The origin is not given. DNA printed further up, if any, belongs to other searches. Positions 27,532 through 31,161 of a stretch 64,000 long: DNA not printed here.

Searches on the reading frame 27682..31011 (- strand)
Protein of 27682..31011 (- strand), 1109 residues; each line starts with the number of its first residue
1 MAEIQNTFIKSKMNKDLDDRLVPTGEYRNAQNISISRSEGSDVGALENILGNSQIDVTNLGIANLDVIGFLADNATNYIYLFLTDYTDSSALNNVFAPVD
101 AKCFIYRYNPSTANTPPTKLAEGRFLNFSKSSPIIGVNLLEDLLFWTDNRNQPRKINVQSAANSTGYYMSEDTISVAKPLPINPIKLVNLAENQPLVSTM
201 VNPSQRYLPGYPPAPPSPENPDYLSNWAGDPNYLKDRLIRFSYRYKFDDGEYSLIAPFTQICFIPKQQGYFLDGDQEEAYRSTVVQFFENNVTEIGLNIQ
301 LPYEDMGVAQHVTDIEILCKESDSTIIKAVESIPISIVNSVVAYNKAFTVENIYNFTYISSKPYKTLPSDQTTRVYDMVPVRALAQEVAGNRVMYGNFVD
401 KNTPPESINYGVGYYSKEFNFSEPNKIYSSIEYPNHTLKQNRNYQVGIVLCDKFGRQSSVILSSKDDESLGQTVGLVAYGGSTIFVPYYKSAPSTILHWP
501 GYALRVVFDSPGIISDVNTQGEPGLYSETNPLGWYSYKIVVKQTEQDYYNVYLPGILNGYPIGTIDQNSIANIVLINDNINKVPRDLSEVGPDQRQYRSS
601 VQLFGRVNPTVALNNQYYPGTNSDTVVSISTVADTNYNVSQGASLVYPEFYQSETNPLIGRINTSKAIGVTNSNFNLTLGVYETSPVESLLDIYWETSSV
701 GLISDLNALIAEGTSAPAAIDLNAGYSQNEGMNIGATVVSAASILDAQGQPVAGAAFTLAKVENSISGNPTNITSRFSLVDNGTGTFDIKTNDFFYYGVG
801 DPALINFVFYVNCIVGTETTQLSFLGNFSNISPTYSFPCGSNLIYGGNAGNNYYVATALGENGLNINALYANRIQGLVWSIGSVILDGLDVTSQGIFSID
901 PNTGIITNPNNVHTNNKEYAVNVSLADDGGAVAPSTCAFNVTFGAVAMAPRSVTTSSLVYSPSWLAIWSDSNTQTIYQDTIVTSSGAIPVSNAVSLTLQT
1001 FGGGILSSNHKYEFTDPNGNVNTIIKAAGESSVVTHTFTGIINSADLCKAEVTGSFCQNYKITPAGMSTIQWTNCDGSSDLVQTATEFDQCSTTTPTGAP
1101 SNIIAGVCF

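Call 13: search_protein_families(library=phrogs, proteins=[window:27682-31011:-])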
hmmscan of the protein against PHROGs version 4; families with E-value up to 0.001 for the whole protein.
window:27682-31011:- (1109 aa): 1 family
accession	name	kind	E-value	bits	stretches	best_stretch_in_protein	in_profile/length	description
phrog_14478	-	head and packaging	5.9e-55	187.5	3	4-189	1-181/1474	virion structural protein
